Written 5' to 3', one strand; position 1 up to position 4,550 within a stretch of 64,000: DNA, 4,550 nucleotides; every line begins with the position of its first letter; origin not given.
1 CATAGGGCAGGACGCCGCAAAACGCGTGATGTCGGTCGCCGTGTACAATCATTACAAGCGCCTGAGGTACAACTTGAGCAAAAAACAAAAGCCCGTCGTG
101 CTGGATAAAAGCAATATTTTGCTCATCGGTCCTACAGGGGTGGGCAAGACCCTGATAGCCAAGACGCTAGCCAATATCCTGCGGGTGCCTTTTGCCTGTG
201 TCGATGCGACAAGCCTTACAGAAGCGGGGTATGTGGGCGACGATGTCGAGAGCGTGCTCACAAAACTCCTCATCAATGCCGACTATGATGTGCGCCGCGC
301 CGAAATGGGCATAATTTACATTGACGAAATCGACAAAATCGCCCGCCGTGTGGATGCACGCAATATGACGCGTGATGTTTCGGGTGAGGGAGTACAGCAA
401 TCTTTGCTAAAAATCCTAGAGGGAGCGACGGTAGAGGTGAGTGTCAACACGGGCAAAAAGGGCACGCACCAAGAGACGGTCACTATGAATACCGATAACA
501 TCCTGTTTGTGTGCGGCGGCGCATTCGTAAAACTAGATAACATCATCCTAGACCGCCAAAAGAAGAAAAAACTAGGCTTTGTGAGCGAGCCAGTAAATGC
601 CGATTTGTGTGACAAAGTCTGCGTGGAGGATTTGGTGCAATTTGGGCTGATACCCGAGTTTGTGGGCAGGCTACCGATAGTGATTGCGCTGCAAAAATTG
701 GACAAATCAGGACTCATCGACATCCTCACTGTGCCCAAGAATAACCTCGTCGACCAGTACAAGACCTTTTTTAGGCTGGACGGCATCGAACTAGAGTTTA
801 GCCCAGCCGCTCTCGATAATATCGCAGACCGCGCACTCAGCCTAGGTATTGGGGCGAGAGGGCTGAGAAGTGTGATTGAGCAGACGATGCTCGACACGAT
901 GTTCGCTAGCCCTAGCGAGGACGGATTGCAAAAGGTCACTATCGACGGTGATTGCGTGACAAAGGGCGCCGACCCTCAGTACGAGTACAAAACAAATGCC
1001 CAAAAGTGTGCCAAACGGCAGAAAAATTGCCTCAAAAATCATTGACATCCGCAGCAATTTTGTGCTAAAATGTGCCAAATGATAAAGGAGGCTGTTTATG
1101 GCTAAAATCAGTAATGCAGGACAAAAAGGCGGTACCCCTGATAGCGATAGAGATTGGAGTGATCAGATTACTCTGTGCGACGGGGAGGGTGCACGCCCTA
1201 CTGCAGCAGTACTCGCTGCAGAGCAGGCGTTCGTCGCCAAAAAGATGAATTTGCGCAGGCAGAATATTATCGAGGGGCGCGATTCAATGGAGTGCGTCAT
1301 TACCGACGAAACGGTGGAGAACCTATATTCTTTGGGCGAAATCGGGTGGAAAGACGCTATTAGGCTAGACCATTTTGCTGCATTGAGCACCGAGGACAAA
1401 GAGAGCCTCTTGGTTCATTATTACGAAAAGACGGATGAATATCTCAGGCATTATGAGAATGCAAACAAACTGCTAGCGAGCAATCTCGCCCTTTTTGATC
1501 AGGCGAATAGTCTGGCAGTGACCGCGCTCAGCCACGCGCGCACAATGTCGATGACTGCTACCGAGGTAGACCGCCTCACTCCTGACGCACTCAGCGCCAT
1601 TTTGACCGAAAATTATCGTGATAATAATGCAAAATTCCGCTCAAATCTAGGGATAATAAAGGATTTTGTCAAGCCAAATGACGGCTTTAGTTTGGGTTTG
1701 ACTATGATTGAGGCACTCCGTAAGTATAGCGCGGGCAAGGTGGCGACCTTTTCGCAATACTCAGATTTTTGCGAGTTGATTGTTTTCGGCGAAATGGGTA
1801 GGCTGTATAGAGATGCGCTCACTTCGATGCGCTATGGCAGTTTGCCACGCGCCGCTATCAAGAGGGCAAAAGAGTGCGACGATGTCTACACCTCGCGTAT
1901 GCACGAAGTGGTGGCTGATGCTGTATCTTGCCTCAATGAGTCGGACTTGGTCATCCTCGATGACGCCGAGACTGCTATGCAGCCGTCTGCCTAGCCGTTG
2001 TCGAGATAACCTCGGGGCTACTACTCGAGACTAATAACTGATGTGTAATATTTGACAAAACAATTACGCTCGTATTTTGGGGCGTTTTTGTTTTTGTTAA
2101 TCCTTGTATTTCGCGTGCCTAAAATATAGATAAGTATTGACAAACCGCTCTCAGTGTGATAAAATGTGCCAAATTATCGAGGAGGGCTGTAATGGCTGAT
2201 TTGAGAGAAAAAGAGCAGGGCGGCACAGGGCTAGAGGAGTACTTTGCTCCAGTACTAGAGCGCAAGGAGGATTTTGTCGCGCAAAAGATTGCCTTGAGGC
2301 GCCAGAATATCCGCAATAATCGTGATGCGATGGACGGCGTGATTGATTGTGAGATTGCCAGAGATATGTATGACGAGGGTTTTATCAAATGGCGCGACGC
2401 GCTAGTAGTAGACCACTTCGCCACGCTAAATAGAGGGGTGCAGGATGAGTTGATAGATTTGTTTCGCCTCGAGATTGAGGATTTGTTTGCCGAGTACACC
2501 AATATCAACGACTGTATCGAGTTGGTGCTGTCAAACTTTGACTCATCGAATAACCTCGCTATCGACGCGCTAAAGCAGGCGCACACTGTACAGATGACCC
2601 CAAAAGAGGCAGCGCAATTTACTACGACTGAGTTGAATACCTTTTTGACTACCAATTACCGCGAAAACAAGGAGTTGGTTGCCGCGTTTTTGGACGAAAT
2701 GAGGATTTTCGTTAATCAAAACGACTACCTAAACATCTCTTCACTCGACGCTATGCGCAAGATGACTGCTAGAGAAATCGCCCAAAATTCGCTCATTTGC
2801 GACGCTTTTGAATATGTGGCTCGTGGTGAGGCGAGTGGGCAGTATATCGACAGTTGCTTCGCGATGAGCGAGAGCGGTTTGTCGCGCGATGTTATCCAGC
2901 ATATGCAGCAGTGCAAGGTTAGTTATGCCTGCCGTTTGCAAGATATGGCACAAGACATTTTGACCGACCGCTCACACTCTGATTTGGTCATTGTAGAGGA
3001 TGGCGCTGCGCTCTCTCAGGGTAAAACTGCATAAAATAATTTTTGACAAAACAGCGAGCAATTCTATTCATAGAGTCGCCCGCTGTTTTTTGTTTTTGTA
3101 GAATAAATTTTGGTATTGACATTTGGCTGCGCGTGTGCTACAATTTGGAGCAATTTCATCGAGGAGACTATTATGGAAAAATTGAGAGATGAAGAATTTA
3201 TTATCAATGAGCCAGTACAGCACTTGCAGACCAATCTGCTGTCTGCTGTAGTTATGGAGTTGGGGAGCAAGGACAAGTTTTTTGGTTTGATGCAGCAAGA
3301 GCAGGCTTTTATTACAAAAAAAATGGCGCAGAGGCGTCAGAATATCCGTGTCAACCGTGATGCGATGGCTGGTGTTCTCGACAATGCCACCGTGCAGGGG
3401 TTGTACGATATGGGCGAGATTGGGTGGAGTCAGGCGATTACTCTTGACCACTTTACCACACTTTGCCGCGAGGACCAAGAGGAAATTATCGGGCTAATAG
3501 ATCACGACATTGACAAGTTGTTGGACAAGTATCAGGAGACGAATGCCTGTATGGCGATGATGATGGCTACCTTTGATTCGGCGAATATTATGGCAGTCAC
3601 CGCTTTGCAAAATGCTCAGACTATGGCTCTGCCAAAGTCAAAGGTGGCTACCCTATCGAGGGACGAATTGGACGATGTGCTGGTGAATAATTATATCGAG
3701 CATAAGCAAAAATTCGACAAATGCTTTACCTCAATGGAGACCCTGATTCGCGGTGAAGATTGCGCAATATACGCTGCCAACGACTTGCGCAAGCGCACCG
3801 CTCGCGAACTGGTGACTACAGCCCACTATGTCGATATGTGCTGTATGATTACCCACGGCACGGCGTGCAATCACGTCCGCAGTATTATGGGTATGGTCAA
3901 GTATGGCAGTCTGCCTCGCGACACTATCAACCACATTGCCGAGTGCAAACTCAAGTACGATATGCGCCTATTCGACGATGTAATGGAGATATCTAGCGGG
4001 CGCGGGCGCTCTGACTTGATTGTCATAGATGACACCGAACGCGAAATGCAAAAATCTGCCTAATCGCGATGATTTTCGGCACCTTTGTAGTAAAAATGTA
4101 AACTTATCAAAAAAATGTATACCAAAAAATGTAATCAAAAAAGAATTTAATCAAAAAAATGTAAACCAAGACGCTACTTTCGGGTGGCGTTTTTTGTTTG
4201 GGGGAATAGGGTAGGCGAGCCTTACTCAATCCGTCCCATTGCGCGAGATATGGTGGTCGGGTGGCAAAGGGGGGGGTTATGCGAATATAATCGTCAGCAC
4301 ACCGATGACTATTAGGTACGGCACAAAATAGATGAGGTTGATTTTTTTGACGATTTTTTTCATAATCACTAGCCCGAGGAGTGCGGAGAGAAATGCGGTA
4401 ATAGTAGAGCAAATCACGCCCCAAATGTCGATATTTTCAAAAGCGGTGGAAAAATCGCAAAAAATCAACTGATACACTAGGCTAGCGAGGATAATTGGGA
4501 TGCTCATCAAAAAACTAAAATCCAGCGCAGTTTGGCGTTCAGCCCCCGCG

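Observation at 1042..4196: Tandem triplet of diverged paralogs, each with its own conserved promoter/5'UTR cassette, between clpX and uppP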

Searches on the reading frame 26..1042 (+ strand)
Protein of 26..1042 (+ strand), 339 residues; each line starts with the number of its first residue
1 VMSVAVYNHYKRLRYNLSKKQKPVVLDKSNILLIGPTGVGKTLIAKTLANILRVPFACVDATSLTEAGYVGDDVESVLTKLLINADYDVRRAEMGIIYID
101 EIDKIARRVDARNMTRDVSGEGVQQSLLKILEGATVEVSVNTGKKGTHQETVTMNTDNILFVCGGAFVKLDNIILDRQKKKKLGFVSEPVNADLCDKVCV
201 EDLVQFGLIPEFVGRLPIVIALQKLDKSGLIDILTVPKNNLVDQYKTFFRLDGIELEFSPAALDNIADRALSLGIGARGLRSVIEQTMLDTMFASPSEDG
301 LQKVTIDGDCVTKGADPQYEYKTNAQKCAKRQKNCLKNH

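Call 33: find_related_loci(query=window:26-1042:+, collection=genome_contigs, flank=8000)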
Query window:26-1042:+ (339 aa) in genome_contigs; peptide patterns used: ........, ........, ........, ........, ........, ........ (x = any residue, [..] = any of these).
554 stretches matched a pattern; 530 encode a relative of the query (tblastn E <= 1e-3); the best 80 are kept; 80 distinct loci.
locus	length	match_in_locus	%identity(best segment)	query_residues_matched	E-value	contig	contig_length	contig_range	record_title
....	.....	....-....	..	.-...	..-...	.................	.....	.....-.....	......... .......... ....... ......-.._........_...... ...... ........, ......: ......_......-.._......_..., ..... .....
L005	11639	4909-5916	70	2-330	1e-155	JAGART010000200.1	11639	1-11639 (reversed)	MAG: Clostridia bacterium isolate RGIG8714 Water_deer_Colon-4__c356724, whole genome shotgun sequence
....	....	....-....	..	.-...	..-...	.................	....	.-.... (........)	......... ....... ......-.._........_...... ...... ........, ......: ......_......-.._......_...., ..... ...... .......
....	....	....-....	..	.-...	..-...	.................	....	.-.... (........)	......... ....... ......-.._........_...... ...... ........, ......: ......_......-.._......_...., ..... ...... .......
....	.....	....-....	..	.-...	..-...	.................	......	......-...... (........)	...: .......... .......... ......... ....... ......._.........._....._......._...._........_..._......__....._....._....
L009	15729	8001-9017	65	2-338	7e-143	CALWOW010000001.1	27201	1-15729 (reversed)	MAG: uncultured Clostridia bacterium isolate E09__bin259 genome assembly, contig: E09__k127_6073417, whole genome shotgu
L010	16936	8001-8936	65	2-309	2e-130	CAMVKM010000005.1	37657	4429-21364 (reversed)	MAG TPA_asm: uncultured Clostridia bacterium isolate SRR8387721_bin.32_metaWRAP_v1.3_MAG genome assembly, contig: ERZ142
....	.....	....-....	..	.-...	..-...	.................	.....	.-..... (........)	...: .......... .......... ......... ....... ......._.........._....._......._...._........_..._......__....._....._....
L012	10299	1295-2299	53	1-329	2e-113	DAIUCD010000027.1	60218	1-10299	MAG TPA_asm: Spirochaetota bacterium isolate CTOTU7684 NODE_1032_length_60218_cov_11.234463, whole genome shotgun sequen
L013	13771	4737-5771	52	2-335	5e-113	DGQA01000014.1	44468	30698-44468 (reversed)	MAG TPA_asm: Actinobacteria bacterium UBA4426 UBA4426_contig_7450, whole genome shotgun sequence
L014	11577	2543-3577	52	2-335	2e-112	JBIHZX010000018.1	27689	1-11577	MAG: Candidatus Nanopelagicales bacterium isolate ME2000-03-30D8pf_3300042899_group1_bin32 Rohwer_bin360_scaffold_504_c1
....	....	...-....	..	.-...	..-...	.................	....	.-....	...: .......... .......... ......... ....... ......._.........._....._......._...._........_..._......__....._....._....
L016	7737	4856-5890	51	2-335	4e-112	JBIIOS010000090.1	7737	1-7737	MAG: Candidatus Nanopelagicales bacterium isolate ME2002-11-07_3300042865_group1_bin129 Rohwer_bin361_scaffold_11284_c1,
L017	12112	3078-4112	52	2-335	7e-112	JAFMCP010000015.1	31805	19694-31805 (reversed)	MAG: Candidatus Nanopelagicales bacterium isolate CPBay_Spr15L08_96 NODE_704_length_31805_cov_13.967402, whole genome sh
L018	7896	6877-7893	52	2-328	4e-112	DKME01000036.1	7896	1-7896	MAG TPA_asm: Actinobacteria bacterium UBA7422 UBA7422_contig_39926, whole genome shotgun sequence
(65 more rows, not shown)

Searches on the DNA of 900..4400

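Call 81: search_rna_families(source=window, start=900, end=4400, threshold=evalue, max_evalue=1)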
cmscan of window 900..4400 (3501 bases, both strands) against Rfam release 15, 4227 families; matches with E-value up to 1: 2.
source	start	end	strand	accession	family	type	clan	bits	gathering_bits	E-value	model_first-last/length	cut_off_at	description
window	3037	3105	+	RF03796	mir-5984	Gene; miRNA;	-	24.6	95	0.12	1-74/74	no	mir-5984 microRNA precursor family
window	3044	3095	-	RF03796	mir-5984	Gene; miRNA;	-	22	95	0.58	1-74/74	no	mir-5984 microRNA precursor family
